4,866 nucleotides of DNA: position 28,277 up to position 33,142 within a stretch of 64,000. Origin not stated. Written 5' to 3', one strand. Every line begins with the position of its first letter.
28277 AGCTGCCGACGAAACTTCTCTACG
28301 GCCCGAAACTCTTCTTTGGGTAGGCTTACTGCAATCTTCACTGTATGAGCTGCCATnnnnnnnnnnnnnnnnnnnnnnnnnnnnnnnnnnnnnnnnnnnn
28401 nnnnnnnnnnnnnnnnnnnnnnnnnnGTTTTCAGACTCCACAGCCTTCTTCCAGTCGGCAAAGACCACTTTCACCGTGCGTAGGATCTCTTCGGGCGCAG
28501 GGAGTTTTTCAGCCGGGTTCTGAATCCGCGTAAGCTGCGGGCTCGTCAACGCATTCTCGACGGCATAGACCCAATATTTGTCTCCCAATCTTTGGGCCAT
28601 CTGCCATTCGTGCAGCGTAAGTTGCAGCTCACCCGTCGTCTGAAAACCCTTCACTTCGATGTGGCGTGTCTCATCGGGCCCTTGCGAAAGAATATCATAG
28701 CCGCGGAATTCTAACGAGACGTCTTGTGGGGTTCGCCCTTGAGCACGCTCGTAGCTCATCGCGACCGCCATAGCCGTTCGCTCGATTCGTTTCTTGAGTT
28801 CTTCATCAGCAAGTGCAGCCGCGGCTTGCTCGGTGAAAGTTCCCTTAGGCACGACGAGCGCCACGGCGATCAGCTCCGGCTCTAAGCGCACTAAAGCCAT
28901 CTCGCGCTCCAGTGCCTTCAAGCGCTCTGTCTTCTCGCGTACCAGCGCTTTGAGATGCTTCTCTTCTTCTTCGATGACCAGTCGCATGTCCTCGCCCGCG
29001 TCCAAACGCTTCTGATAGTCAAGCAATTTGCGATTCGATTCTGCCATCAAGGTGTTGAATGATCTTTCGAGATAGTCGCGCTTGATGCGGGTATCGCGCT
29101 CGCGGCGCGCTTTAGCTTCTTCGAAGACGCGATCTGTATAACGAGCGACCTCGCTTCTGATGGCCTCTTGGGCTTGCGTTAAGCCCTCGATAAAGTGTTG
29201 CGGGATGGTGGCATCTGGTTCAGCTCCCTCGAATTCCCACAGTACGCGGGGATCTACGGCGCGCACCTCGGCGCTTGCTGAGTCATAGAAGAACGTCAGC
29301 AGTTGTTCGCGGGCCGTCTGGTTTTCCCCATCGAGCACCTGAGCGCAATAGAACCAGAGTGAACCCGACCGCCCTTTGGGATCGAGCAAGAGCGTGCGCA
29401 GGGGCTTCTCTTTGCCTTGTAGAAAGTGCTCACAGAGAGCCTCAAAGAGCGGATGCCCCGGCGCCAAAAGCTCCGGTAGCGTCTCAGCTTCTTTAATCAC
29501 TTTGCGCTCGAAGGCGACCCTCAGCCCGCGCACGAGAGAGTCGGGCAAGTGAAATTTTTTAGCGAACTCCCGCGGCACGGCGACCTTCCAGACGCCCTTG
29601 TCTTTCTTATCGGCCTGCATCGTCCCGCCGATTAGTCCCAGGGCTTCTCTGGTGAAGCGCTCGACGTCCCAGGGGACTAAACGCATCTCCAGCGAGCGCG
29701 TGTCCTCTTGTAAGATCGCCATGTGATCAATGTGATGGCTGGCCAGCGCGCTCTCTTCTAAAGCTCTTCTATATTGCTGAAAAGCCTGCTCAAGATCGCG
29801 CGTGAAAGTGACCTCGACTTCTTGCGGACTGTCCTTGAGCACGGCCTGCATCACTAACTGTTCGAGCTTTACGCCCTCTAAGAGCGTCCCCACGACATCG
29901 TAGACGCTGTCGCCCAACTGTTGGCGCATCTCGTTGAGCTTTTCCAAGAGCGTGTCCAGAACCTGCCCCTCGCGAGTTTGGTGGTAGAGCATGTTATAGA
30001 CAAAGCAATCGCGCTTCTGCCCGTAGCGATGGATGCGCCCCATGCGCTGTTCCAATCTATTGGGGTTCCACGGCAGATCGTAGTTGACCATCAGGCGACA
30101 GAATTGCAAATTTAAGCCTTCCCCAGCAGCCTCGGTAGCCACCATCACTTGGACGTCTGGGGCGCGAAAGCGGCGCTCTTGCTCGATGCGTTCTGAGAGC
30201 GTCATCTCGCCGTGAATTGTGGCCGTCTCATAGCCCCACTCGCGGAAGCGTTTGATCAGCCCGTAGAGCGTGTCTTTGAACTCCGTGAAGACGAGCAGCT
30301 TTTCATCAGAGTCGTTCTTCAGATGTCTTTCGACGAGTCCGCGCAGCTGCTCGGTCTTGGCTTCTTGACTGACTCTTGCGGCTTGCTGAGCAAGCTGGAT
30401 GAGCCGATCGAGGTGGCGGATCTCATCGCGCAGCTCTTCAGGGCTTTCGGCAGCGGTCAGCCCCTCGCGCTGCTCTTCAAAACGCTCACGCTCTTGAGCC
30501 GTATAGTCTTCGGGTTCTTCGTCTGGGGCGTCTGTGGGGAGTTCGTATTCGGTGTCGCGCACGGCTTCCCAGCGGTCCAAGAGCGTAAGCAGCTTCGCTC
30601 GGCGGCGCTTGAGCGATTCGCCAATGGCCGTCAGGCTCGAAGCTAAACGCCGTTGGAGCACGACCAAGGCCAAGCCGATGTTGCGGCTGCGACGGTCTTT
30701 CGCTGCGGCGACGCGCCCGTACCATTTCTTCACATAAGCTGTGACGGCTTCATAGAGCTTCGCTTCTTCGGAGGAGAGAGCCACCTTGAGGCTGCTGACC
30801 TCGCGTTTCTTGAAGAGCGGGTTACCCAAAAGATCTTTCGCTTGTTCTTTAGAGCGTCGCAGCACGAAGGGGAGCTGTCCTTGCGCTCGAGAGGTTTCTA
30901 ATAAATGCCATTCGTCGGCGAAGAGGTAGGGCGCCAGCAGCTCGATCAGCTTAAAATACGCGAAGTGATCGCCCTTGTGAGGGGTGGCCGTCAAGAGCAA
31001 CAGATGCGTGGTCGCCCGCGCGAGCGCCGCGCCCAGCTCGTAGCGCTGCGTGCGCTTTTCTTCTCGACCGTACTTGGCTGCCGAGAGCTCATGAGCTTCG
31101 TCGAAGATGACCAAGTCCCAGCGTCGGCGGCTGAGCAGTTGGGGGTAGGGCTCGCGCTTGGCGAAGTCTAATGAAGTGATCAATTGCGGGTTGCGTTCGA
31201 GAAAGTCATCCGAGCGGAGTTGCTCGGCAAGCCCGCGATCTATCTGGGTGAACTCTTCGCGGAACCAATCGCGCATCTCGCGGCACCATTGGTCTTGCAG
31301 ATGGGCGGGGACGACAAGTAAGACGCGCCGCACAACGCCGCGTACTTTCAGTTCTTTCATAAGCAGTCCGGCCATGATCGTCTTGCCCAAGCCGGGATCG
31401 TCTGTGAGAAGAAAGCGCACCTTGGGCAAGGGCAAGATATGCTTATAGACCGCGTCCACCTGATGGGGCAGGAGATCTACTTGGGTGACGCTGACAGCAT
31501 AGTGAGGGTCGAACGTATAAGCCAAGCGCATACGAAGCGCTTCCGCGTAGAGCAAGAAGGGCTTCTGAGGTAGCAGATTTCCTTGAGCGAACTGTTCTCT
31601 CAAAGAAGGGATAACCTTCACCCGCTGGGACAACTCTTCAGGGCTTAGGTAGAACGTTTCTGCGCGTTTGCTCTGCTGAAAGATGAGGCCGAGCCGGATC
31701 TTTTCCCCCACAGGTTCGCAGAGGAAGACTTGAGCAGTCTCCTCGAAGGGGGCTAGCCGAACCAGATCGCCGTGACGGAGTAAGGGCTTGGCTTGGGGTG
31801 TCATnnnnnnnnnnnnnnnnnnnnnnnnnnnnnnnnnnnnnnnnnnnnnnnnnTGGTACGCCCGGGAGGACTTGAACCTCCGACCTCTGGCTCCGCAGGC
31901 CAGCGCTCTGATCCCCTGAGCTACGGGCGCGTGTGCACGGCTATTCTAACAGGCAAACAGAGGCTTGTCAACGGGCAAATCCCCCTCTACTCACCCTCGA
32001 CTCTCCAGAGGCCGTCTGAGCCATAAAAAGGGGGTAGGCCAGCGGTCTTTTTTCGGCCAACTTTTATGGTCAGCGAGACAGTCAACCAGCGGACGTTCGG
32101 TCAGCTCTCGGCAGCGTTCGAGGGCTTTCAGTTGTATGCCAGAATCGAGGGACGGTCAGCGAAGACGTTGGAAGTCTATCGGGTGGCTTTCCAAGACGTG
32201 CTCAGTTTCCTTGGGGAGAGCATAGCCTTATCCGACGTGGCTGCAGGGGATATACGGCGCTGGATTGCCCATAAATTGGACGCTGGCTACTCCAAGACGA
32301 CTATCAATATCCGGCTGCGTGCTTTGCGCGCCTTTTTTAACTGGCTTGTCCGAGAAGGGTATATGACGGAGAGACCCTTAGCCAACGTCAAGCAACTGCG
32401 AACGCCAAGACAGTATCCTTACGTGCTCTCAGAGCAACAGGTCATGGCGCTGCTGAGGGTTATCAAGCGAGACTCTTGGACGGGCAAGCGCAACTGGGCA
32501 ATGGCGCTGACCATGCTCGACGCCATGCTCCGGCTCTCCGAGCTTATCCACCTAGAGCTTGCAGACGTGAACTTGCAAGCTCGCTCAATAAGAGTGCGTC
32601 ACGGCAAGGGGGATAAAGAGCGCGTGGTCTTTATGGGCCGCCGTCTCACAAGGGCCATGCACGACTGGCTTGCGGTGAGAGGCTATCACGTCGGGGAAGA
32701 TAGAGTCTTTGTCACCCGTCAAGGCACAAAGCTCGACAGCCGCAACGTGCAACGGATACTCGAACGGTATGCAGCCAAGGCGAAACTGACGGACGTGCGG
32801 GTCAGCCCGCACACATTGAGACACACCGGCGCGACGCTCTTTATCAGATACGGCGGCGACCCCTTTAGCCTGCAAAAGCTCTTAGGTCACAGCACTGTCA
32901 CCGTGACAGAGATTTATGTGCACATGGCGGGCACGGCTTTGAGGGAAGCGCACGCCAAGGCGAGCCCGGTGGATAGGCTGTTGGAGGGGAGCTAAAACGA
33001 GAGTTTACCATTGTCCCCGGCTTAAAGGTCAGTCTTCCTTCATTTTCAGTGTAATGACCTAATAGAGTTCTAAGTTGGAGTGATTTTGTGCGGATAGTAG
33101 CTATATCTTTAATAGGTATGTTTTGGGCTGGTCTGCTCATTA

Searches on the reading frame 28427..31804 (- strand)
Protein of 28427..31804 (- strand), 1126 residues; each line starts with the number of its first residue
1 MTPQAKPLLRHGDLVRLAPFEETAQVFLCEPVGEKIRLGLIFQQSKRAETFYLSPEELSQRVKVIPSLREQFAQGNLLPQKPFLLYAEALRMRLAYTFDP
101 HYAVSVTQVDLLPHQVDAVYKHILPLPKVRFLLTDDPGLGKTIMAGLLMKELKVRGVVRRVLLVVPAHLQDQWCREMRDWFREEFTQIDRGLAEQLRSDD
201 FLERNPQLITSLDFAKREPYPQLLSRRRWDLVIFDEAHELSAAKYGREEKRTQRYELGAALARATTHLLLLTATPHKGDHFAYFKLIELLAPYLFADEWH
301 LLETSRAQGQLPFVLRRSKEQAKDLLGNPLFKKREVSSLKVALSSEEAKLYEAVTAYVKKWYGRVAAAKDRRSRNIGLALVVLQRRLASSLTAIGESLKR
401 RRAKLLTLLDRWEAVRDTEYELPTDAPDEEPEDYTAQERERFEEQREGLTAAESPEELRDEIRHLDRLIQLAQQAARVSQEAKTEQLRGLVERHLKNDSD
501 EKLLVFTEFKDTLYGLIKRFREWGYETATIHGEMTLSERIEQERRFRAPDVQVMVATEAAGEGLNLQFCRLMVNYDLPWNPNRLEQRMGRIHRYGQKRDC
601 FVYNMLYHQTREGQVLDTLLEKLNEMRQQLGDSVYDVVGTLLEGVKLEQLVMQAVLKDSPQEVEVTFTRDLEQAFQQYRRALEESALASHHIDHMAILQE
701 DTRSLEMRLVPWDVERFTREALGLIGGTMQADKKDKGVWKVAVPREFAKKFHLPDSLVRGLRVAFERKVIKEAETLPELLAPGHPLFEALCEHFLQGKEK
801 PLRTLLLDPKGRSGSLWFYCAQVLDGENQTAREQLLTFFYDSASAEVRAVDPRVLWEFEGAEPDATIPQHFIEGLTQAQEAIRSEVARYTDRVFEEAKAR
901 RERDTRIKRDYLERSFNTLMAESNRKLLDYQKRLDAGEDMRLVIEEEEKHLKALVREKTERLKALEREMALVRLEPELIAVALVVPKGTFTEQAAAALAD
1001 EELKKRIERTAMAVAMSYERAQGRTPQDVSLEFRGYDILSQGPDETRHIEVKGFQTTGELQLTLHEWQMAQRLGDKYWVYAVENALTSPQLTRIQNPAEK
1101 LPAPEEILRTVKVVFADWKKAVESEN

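Call 82: search_protein_families(library=padloc, proteins=[window:28427-31804:-], max_evalue=0.00001)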
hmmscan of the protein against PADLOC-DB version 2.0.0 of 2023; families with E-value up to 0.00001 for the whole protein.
window:28427-31804:- (1126 aa): 53 families (the best 25 are shown)
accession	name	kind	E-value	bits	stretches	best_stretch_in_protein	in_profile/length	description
PDLC00659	HmaA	-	1.9e-183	610.2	1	81-1080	75-1128/1176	SNF2 helicase / DEAD-box helicase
PDLC02620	DrmD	-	3.2e-129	430.6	1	82-986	74-967/1060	DrmD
PDLC02504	BrxHI|BrxHII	-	3e-123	410.7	1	82-986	81-970/971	BrxHII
PDLC02500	BrxHI|BrxHII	-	4.3e-110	367.7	1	109-975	89-929/933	BrxHI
PDLC02621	DrmD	-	9e-92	306.9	1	109-970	120-1007/1040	DrmD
PDLC02619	DrmD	-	2.7e-67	225.6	2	97-529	19-442/872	DrmD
PDLC02572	DrmA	-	2.2e-66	222.5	1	114-685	122-722/1043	DrmA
PDLC02632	DrmD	-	2.4e-60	202.8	1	114-602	127-633/662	DrmD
PDLC02634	DrmD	-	1.8e-58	196.1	1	103-642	84-630/900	DrmD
PDLC02623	DrmD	-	9e-57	190.5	3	333-750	400-778/1040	DrmD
PDLC02633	DrmD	-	2.4e-51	172.7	1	109-640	124-683/839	DrmD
PDLC02843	DpdE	-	6.8e-43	144.8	2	105-296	153-318/1091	DpdE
PDLC02840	DpdE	-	1.3e-42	144.2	2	107-295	156-322/1091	DpdE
PDLC02624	DrmD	-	4e-38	129.3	1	149-631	2-510/652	DrmD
PDLC02853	DpdE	-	2.9e-36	122.8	2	89-295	76-288/985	DpdE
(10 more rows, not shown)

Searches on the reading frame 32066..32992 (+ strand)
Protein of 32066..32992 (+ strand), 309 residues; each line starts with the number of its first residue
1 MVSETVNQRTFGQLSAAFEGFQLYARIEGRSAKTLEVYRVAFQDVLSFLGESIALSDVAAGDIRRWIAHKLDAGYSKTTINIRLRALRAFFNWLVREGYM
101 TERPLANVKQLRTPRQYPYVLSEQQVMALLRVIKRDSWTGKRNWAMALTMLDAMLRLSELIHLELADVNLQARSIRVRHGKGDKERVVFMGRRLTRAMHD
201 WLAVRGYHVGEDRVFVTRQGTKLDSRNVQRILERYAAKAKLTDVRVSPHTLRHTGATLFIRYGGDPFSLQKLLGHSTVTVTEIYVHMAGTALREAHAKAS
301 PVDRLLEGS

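Call 53: search_protein_families(library=pfam, proteins=[window:32066-32992:+], max_evalue=0.001)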
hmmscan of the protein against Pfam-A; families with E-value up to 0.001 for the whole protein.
window:32066-32992:+ (309 aa): 5 families
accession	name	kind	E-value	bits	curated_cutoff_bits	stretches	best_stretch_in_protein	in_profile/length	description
PF00589.27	Phage_integrase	-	3.4e-34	118.5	27.1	1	120-288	2-169/172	Phage integrase family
PF02899.23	Phage_int_SAM_1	-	5.1e-13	49.5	22.3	1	21-98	4-83/83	Phage integrase, N-terminal SAM-like domain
PF24624.1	Int_N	-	4.4e-07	31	27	1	22-112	10-100/100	Phage integrase, N-terminal domain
PF13495.12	Phage_int_SAM_4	-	1.5e-06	28.9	27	1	19-97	3-81/85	Phage integrase, N-terminal SAM-like domain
PF13102.12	Phage_int_SAM_5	-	2.9e-06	28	22.3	1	31-108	18-96/98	Phage integrase SAM-like domain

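Call 54: search_protein_families(library=ncbifam, proteins=[window:32066-32992:+], max_evalue=0.001)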
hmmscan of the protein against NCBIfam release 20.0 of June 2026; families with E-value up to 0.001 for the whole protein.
window:32066-32992:+ (309 aa): 10 families
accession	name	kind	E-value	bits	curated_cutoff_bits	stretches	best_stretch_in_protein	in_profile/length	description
TIGR02224.1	recomb_XerC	equivalog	5.8e-64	216.3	335.15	1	27-301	10-291/295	tyrosine recombinase XerC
TIGR02225.1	recomb_XerD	equivalog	1.3e-59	201.9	329.6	1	28-301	11-288/290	site-specific tyrosine recombinase XerD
NF001399.0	PRK00283.1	subfamily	2.5e-58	197.7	279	1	28-302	20-298/300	tyrosine recombinase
NF040815.2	recomb_XerA_Arch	equivalog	1.9e-57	194.8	220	1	21-295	3-262/263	site-specific tyrosine recombinase/integron integrase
NF002331.0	PRK01287.1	subfamily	2.4e-33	115.6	371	1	75-304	95-329/365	site-specific tyrosine recombinase XerC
NF003462.0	PRK05084.1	equivalog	1.2e-29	103.2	267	1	141-298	195-355/360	tyrosine recombinase XerS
TIGR02249.1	integrase_gron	subfamily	5e-27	95.1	265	2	29-204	13-179/315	integron integrase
NF011946.0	PRK15417.1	equivalog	5.6e-16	58.6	435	2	193-291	219-319/337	integron integrase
NF007370.0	PRK09870.1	subfamily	2.2e-14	53.5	221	1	121-285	13-177/200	tyrosine-type DNA invertase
NF007371.0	PRK09871.1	subfamily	1.7e-13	50.6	222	1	121-285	7-172/198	tyrosine-type DNA invertase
